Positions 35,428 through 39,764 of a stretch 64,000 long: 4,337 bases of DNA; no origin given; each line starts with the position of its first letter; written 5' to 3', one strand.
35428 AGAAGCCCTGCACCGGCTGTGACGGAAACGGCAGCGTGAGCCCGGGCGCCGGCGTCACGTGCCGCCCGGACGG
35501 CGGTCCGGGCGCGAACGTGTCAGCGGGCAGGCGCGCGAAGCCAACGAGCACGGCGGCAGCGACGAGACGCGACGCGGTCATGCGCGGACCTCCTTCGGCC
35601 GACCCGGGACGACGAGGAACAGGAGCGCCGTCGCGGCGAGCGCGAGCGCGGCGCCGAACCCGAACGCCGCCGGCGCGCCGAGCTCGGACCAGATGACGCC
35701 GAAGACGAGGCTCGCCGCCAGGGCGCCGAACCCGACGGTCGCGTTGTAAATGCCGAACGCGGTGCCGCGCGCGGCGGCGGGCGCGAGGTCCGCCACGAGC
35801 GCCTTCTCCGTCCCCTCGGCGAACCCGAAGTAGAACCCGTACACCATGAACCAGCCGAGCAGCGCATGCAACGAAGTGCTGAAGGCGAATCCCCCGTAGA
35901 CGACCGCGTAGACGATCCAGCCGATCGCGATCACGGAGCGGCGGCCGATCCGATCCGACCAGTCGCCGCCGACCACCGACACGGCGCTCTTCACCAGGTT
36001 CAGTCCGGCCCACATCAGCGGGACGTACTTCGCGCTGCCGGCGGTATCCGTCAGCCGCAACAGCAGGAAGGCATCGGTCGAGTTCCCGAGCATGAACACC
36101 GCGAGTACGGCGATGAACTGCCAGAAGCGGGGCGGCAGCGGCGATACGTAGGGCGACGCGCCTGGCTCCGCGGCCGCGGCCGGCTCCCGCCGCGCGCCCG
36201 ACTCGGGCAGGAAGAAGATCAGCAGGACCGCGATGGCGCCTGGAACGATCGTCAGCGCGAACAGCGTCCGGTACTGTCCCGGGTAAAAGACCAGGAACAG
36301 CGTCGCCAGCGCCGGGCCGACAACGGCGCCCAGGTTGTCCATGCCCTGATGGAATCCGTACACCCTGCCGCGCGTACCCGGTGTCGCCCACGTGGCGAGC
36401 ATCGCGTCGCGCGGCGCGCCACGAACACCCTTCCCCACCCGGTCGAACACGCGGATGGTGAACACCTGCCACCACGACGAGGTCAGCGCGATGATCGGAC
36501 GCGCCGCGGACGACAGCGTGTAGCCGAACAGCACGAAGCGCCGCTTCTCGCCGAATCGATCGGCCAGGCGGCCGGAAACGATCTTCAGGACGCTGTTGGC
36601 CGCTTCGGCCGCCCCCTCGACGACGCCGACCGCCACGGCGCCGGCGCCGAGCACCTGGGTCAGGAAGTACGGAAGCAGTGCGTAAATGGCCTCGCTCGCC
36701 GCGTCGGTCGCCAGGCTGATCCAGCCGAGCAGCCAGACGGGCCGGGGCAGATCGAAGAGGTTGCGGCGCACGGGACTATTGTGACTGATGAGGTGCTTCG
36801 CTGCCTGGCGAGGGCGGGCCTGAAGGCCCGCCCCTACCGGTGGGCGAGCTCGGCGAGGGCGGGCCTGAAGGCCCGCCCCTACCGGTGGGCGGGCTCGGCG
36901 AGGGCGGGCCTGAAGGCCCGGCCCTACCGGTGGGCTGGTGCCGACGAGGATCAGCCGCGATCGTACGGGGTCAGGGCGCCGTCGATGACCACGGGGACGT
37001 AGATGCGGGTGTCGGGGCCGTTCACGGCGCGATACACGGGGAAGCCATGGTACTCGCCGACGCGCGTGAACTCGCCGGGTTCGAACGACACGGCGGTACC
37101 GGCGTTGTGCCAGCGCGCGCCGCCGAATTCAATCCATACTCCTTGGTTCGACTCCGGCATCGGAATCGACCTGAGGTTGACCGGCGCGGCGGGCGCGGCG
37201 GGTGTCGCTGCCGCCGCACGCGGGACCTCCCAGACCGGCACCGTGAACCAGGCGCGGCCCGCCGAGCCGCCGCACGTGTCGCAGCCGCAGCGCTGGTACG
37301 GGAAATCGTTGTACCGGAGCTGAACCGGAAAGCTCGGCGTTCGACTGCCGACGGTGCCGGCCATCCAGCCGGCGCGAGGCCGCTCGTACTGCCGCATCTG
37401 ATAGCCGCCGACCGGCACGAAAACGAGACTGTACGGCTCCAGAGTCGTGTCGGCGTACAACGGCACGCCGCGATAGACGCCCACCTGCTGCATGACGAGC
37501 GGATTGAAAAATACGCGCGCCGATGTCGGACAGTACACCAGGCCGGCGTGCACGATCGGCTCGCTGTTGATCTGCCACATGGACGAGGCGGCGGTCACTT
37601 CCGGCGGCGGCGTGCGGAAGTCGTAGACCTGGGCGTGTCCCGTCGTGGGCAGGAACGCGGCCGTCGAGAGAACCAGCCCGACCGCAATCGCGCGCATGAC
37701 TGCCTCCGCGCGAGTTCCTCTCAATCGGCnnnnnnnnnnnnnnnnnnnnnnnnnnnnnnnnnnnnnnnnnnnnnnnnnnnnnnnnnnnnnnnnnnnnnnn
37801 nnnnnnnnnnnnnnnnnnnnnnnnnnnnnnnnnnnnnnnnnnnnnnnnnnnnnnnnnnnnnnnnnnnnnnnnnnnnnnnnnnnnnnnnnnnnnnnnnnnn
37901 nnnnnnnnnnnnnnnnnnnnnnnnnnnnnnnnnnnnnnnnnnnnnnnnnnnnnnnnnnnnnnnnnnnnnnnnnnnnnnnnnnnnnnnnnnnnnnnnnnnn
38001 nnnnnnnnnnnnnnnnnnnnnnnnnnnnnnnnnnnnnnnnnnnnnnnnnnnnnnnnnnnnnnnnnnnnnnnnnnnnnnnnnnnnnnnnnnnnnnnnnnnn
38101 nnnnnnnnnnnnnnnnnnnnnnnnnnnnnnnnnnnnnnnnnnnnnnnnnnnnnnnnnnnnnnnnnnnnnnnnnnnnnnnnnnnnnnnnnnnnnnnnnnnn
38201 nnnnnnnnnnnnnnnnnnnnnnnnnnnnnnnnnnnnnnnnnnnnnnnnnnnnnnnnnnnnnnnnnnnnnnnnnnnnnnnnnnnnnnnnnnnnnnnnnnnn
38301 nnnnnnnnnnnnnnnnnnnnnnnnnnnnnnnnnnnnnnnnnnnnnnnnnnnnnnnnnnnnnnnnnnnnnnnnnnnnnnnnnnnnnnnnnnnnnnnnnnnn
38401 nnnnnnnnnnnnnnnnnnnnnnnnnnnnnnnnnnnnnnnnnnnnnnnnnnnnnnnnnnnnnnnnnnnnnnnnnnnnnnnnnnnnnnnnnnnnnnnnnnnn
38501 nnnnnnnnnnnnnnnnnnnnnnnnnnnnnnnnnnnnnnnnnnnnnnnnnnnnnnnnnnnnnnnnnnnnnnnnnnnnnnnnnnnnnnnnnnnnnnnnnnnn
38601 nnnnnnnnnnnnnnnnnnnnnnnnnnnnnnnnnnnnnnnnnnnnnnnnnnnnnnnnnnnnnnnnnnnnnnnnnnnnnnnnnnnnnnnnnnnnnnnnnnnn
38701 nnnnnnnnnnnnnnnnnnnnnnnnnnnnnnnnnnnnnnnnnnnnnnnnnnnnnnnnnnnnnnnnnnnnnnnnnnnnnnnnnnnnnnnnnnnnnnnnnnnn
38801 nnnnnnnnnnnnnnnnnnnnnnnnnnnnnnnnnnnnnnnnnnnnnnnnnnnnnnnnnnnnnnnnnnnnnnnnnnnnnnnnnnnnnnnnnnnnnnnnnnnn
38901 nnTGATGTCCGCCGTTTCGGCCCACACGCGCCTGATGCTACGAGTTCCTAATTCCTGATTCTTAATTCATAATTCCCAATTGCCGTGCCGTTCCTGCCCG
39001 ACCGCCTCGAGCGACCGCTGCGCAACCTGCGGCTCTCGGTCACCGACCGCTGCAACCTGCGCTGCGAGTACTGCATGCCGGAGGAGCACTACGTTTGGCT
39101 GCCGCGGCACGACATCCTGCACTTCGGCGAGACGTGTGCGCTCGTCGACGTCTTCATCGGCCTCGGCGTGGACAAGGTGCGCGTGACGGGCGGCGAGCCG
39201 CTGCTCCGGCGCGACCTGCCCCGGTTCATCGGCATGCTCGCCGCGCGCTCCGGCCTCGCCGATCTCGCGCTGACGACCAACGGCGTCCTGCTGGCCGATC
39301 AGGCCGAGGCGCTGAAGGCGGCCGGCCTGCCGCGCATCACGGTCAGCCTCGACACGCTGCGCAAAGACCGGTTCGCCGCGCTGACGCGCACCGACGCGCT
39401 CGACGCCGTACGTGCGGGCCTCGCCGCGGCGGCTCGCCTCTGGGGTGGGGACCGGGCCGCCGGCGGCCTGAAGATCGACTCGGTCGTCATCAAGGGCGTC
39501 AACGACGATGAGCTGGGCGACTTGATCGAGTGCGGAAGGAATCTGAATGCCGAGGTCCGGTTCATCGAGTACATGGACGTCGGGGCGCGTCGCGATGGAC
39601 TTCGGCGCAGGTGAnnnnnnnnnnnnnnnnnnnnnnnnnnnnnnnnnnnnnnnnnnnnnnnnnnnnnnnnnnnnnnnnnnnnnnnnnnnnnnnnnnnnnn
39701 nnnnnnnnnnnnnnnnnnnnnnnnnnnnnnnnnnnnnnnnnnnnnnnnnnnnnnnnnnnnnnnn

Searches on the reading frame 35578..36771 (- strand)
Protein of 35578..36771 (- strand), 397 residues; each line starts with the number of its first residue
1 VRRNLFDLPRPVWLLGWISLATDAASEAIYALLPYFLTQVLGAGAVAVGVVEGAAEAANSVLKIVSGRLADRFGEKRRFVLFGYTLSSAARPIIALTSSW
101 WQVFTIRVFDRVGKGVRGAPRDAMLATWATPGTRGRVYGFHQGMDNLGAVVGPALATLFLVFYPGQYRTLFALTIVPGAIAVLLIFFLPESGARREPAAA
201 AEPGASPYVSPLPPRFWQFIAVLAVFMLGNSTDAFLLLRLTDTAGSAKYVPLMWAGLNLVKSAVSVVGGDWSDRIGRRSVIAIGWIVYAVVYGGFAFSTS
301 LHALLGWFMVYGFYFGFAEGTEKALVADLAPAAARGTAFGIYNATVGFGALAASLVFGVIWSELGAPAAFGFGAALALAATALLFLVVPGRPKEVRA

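Call 30: search_protein_families(library=pfam, proteins=[window:35578-36771:-], max_evalue=0.001)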
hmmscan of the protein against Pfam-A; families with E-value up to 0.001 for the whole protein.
window:35578-36771:- (397 aa): 3 families
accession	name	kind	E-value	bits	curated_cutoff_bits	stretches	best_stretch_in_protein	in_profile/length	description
PF07690.21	MFS_1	-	2.9e-44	151.8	33.4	2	20-246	6-234/347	Major Facilitator Superfamily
PF00083.30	Sugar_tr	-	4.6e-18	65.8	22.3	2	49-191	49-194/452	Sugar (and other) transporter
PF13347.12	MFS_2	-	0.00058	18.9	27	0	16-330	3-343/427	MFS/sugar transport protein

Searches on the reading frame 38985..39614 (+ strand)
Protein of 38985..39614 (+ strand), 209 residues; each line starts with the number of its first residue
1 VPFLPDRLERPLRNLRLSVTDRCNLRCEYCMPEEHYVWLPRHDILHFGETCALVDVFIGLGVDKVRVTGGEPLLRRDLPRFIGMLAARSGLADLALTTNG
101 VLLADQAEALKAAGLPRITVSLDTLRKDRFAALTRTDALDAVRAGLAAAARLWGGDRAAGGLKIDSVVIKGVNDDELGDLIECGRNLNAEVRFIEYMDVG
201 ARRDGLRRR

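Call 30: search_protein_families(library=pfam, proteins=[window:38985-39614:+], max_evalue=0.001)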
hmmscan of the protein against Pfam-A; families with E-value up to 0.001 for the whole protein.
window:38985-39614:+ (209 aa): 1 family
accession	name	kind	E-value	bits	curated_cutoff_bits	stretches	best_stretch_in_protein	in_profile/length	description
PF04055.27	Radical_SAM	-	2.6e-24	86.7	29.5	1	18-182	2-164/166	Radical SAM superfamily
